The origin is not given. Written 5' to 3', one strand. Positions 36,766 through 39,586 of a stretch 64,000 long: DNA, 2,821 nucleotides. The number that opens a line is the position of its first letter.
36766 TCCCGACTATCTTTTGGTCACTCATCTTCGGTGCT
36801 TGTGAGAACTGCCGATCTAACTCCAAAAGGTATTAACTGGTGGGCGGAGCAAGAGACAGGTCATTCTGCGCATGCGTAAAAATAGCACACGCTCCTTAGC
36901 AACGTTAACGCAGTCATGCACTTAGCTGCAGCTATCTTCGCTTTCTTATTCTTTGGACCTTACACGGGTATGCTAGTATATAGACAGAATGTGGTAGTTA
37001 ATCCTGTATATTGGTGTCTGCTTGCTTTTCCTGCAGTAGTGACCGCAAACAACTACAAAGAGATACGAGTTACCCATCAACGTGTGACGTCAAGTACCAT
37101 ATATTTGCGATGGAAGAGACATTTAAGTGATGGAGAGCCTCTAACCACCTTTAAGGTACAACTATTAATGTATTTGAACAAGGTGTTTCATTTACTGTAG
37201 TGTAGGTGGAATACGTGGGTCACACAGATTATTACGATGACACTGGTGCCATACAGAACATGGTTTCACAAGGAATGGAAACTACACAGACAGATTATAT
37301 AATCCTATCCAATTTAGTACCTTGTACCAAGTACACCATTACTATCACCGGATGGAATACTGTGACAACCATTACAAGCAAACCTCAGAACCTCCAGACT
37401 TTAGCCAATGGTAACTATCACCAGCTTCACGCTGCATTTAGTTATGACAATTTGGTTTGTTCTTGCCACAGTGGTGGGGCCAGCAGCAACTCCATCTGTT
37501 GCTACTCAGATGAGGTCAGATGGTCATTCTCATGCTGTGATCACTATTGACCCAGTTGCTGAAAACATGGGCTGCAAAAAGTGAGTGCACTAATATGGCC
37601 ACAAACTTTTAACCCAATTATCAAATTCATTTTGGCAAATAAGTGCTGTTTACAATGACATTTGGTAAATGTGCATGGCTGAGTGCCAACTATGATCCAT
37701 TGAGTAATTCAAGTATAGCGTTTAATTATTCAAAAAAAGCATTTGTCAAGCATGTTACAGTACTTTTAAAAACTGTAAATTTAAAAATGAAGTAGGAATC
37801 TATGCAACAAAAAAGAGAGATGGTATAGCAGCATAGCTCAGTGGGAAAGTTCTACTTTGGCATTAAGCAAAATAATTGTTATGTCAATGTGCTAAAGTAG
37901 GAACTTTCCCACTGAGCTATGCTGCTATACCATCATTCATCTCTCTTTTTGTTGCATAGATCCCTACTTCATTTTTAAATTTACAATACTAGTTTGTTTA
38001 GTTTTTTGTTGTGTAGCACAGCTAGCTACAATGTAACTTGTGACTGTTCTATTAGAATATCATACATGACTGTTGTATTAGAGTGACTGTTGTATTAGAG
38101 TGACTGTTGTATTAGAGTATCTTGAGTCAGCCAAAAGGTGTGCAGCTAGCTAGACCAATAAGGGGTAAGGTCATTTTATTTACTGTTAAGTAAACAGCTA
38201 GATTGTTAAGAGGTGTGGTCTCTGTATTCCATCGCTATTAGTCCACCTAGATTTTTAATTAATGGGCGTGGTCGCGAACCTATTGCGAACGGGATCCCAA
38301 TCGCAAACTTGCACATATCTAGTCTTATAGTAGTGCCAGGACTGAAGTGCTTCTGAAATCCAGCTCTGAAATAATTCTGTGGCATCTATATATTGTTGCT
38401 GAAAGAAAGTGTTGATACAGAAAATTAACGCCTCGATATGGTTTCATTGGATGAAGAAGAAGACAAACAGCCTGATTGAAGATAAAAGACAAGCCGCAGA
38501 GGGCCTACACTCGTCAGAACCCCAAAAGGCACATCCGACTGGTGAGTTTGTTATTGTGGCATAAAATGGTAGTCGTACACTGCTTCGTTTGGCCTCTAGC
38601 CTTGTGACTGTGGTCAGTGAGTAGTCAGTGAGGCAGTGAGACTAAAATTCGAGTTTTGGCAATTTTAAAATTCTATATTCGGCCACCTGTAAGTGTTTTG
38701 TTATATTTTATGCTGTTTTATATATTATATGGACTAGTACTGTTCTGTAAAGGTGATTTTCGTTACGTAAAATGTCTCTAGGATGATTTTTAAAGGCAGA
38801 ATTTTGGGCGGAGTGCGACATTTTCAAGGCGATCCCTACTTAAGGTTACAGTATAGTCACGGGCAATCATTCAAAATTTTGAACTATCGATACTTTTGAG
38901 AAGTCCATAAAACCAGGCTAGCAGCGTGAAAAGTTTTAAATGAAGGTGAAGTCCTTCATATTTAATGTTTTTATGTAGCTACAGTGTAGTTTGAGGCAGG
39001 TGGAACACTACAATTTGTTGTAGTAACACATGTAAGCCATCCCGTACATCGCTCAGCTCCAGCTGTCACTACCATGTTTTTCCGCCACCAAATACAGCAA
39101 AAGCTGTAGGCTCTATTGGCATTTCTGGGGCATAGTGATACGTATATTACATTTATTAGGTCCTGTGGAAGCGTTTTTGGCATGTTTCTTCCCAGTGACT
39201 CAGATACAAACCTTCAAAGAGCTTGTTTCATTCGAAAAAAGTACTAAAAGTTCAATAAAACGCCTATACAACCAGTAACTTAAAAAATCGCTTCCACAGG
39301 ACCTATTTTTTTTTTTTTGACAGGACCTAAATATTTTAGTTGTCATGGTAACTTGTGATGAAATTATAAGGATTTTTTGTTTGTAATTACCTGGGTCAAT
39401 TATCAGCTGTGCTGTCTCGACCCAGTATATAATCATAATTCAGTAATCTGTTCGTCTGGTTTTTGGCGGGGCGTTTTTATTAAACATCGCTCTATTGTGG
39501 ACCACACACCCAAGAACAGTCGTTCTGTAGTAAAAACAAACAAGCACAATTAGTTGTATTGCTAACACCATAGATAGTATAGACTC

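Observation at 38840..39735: Filled versus empty site: a TTAA-flanked ~857-bp transposon nested in one copy of a 1-kb repeat, with the uninterrupted site preserved in the paralogous copy at the window start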

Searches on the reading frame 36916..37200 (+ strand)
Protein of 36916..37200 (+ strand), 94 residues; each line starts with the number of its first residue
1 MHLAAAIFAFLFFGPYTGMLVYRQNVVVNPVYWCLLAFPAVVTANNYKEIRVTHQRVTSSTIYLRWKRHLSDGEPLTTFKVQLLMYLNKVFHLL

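Call 72: list_cluster_members(proteins=[window:36916-37200:+, window:38206-38385:-, window:38971-39183:-, window:39849-40067:+, window:41226-41441:+, window:41674-41883:+, window:42688-42945:-, window:42955-43314:-, window:40770-41135:+, window:35856-36056:-])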
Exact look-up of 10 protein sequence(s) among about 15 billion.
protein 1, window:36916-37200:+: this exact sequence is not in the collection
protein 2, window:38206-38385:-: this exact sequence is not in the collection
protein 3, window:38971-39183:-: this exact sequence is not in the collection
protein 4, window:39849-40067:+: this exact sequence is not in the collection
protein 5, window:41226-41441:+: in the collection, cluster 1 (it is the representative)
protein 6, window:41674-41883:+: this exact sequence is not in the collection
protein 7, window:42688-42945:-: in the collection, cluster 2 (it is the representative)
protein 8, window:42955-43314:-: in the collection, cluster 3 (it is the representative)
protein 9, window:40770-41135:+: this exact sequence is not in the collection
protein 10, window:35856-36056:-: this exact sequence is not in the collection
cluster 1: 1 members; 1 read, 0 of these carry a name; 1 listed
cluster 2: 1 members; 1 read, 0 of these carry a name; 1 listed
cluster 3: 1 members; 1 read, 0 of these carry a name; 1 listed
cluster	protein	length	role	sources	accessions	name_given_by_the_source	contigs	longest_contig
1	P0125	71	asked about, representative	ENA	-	-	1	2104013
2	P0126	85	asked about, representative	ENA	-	-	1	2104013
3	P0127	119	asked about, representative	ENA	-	-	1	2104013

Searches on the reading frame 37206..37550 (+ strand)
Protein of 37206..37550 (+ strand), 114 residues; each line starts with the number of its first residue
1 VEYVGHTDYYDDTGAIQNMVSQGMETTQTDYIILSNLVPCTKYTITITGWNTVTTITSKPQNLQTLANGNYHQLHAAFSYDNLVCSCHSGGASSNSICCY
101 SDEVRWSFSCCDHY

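Call 14: find_encoding_contigs(protein=window:37206-37550:+, flank=4000, max_places=4)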
Protein window:37206-37550:+ (114 aa): no gene with exactly this product is on record in the collection.

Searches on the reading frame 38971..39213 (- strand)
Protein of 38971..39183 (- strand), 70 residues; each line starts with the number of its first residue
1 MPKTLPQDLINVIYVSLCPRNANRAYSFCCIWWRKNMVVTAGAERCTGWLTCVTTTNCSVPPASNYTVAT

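Call 84: search_protein_families(library=pfam, proteins=[window:38971-39183:-, window:38974-39213:-], max_evalue=1)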
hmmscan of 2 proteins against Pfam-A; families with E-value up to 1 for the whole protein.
window:38971-39183:- (70 aa): 0 families

seq(80 aa): 0 families

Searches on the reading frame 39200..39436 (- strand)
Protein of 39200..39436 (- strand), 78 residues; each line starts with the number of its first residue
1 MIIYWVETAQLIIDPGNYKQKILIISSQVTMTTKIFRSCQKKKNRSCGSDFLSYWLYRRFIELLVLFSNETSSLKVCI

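Call 13: find_encoding_contigs(protein=window:39200-39436:-, flank=3000, max_places=10)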
Protein window:39200-39436:- (78 aa): no gene with exactly this product is on record in the collection.

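Call 84: search_protein_families(library=pfam, proteins=[window:39200-39436:-], max_evalue=1)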
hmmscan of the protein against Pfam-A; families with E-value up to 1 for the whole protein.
window:39200-39436:- (78 aa): 0 families
